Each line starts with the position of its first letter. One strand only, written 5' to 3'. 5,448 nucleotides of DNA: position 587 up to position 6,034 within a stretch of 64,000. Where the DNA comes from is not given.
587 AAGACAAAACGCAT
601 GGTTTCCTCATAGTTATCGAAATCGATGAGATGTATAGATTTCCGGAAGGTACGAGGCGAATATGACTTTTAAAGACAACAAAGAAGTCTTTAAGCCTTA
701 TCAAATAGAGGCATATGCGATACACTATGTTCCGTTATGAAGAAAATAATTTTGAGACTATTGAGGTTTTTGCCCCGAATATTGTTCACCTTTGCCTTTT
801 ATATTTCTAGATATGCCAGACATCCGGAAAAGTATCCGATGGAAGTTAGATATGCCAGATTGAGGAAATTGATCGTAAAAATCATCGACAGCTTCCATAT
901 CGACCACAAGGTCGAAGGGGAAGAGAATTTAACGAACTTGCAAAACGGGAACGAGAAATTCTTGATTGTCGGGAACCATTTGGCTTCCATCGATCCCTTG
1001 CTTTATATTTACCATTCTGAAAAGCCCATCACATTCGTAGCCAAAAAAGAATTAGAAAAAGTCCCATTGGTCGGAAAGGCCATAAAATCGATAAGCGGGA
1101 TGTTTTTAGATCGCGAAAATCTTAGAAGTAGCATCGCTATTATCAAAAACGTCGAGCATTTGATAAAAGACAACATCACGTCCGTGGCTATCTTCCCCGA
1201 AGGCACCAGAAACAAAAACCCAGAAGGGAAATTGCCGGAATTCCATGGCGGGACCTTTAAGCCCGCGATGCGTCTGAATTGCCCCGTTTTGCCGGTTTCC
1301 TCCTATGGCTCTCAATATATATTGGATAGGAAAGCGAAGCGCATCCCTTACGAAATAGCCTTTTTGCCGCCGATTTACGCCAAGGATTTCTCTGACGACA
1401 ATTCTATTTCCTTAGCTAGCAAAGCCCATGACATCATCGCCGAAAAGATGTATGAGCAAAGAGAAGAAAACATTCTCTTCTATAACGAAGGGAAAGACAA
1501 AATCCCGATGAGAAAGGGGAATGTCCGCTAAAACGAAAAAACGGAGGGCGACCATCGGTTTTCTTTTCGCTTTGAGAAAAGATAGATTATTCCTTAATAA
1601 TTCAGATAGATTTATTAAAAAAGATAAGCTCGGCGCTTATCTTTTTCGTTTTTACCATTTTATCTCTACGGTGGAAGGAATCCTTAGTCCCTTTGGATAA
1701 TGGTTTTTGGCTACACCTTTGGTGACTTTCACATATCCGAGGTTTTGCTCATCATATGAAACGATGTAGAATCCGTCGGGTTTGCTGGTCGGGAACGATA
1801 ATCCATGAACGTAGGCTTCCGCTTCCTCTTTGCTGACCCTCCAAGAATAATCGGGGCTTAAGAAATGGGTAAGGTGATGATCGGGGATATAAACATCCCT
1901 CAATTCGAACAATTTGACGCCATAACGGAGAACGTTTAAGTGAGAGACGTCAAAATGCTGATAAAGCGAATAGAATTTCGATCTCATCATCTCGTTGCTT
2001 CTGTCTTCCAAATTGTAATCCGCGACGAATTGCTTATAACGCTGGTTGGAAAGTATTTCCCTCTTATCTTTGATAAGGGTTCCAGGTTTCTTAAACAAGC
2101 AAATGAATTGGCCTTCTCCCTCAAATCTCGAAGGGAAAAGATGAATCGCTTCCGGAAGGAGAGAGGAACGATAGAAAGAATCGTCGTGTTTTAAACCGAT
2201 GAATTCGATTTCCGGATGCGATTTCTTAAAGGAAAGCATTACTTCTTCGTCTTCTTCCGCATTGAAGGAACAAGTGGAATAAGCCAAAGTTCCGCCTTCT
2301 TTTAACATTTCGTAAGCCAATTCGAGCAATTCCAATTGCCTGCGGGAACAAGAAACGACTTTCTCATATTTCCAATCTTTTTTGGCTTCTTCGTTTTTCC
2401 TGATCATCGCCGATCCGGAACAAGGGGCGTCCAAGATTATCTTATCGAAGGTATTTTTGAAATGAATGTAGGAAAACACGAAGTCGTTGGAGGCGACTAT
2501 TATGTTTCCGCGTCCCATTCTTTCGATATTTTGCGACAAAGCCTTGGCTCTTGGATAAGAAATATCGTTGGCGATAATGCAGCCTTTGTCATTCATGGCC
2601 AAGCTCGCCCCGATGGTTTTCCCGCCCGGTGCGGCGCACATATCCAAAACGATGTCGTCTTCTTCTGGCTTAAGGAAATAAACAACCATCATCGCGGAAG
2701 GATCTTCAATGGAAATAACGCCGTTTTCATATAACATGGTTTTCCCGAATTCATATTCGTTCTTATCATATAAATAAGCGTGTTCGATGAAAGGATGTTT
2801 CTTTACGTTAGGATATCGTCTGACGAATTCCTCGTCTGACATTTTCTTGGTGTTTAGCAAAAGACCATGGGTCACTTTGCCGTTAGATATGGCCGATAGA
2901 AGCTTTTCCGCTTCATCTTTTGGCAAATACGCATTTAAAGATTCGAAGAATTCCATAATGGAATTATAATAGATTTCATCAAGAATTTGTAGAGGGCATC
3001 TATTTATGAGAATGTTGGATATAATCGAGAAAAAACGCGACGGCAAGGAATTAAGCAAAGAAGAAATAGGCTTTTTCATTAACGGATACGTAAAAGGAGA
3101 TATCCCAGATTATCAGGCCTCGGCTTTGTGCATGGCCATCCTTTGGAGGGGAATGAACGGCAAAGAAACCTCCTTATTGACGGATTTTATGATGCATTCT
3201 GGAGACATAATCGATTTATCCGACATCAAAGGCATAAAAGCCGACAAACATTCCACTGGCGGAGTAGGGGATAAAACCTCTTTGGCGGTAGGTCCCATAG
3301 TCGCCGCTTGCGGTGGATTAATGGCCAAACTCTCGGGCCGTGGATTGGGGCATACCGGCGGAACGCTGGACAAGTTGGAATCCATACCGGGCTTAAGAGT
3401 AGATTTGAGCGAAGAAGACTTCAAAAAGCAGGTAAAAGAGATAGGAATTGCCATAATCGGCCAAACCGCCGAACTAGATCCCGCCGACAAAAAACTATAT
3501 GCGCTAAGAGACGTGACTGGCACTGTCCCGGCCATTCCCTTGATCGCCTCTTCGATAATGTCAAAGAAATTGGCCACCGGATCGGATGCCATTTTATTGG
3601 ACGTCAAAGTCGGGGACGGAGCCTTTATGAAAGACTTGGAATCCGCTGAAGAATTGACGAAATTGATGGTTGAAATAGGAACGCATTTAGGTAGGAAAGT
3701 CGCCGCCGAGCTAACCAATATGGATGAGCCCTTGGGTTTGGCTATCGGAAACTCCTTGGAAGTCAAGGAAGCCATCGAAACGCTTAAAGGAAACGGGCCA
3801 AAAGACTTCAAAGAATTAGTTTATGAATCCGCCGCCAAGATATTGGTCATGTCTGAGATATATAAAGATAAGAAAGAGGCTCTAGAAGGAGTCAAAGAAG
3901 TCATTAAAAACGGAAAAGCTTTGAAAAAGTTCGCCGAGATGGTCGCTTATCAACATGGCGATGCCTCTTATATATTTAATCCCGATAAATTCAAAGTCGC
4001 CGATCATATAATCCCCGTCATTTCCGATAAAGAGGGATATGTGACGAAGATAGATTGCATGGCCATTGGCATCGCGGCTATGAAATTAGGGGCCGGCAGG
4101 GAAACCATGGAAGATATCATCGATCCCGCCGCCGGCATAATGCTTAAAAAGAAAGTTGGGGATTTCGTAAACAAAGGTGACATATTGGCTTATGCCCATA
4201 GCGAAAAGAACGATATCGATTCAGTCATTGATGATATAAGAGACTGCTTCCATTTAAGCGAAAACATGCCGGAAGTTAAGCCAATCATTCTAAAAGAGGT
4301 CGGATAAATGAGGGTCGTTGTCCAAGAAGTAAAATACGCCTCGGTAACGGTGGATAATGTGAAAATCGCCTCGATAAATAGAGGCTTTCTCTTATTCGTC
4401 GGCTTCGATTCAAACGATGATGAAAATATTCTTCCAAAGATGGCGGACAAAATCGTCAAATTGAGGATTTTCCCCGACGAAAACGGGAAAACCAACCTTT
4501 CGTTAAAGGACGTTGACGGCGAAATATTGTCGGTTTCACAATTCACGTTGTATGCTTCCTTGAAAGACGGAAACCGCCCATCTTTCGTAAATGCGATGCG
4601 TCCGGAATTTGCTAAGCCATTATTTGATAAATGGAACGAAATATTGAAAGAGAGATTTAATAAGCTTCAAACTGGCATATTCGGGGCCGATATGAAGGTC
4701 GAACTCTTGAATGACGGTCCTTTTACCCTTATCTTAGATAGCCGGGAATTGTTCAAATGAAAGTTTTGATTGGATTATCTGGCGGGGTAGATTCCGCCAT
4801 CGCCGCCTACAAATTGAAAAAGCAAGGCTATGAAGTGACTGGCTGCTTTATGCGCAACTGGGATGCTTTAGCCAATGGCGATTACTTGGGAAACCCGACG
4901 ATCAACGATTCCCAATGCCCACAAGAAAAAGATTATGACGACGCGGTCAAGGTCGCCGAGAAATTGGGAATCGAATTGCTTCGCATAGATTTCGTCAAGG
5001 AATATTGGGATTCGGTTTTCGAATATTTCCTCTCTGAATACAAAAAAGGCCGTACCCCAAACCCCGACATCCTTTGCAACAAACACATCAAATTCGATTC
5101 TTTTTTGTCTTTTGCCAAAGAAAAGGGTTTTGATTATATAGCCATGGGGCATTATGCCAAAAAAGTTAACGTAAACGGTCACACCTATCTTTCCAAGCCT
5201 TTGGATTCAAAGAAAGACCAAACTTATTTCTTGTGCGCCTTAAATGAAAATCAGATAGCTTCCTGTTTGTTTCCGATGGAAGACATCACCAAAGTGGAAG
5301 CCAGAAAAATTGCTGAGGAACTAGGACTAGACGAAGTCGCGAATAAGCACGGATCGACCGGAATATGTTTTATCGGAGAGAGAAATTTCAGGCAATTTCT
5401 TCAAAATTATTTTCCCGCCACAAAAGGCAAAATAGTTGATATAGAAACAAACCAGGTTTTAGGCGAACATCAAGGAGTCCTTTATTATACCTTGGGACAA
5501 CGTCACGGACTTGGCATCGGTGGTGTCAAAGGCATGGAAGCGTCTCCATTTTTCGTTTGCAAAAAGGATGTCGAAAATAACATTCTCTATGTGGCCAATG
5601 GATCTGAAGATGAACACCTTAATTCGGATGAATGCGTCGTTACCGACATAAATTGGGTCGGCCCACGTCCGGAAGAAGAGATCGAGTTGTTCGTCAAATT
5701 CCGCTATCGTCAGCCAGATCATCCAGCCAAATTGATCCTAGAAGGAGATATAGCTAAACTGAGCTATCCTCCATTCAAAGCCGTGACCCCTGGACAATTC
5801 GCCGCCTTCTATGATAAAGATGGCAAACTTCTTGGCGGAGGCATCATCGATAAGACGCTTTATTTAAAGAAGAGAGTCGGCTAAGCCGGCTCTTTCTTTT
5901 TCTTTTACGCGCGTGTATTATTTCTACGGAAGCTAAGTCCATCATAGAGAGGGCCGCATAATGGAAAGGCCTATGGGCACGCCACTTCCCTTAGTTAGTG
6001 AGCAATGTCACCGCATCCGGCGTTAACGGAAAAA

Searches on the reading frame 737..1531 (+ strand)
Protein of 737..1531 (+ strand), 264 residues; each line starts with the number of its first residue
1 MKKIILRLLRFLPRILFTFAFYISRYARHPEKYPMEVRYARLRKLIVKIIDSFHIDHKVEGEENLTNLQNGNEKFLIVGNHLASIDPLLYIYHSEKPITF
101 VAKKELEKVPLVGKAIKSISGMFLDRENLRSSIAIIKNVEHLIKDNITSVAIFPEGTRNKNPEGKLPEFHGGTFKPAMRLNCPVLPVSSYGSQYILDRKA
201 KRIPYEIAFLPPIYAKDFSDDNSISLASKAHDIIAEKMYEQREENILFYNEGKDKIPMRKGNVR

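Call 26: search_protein_families(library=pfam, proteins=[window:737-1531:+], max_evalue=0.00001)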
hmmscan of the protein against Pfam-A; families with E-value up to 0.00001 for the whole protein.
window:737-1531:+ (264 aa): 1 family
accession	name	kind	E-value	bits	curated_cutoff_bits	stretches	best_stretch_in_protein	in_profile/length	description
PF01553.26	Acyltransferase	-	2.2e-25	89.4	23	1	58-188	3-130/132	Acyltransferase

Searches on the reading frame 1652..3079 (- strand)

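Call 26: search_protein_families(library=pfam, proteins=[window:1652-3079:-], max_evalue=0.00001)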
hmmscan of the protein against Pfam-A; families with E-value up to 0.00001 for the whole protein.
window:1652-3079:- (475 aa): 3 families
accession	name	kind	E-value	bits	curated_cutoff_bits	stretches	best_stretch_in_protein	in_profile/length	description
PF01189.24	Methyltr_RsmB-F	-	3e-47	161.3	27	1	134-329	2-198/199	16S rRNA methyltransferase RsmB/F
PF13636.12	Methyltranf_PUA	-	2.1e-14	53.7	27.6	1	420-467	1-49/49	RNA-binding PUA-like domain of methyltransferase RsmF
PF17125.10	Methyltr_RsmF_N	-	5.5e-09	36.8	34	1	43-124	4-83/86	N-terminal domain of 16S rRNA methyltransferase RsmF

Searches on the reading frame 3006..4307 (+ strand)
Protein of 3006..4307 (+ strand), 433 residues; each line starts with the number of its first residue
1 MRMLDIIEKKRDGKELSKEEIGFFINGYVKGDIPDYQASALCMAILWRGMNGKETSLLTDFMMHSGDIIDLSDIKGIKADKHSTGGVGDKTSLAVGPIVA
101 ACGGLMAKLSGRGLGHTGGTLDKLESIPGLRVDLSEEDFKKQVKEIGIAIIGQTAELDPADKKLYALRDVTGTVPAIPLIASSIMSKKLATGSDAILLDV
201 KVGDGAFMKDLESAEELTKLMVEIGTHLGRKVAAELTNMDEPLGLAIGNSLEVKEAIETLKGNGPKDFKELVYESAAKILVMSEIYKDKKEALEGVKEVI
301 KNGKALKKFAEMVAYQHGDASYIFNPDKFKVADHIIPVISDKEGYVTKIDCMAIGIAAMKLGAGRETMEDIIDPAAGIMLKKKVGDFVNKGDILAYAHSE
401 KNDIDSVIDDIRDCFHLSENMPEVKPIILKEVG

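Call 26: search_protein_families(library=pfam, proteins=[window:3006-4307:+], max_evalue=0.00001)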
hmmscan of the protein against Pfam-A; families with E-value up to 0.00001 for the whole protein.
window:3006-4307:+ (433 aa): 3 families
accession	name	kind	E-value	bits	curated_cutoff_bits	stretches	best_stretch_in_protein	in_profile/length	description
PF00591.27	Glycos_transf_3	-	2.2e-47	162.3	27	1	78-306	4-253/253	Glycosyl transferase family, a/b domain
PF07831.19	PYNP_C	-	1.6e-24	85.8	27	1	345-417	1-74/75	Pyrimidine nucleoside phosphorylase C-terminal domain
PF02885.22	Glycos_trans_3N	-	1.3e-19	70.1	26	1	5-66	2-63/63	Glycosyl transferase family, helical bundle domain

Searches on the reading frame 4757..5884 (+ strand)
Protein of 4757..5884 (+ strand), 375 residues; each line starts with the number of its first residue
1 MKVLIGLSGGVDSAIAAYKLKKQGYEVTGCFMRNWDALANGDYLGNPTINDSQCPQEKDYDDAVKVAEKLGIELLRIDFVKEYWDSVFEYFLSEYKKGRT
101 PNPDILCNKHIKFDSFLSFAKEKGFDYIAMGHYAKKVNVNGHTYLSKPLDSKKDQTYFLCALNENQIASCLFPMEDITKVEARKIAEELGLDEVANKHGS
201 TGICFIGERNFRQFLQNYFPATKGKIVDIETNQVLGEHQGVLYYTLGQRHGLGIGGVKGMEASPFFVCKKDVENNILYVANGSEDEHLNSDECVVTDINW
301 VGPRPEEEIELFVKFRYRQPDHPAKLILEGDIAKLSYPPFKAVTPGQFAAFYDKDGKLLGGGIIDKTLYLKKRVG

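Call 26: search_protein_families(library=pfam, proteins=[window:4757-5884:+], max_evalue=0.00001)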
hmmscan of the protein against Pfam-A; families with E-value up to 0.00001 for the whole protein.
window:4757-5884:+ (375 aa): 3 families
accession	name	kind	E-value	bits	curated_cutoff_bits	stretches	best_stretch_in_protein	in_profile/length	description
PF03054.22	tRNA_Me_trans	-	2.6e-73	246.4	20.6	1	1-207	1-201/202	tRNA methyl transferase HUP domain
PF20259.3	tRNA_Me_trans_M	-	5.1e-23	80.8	27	1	213-280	2-65/66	tRNA methyl transferase PRC-barrel domain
PF20258.4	tRNA_Me_trans_C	-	6.7e-17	62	20.6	1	290-364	1-77/77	Aminomethyltransferase beta-barrel domain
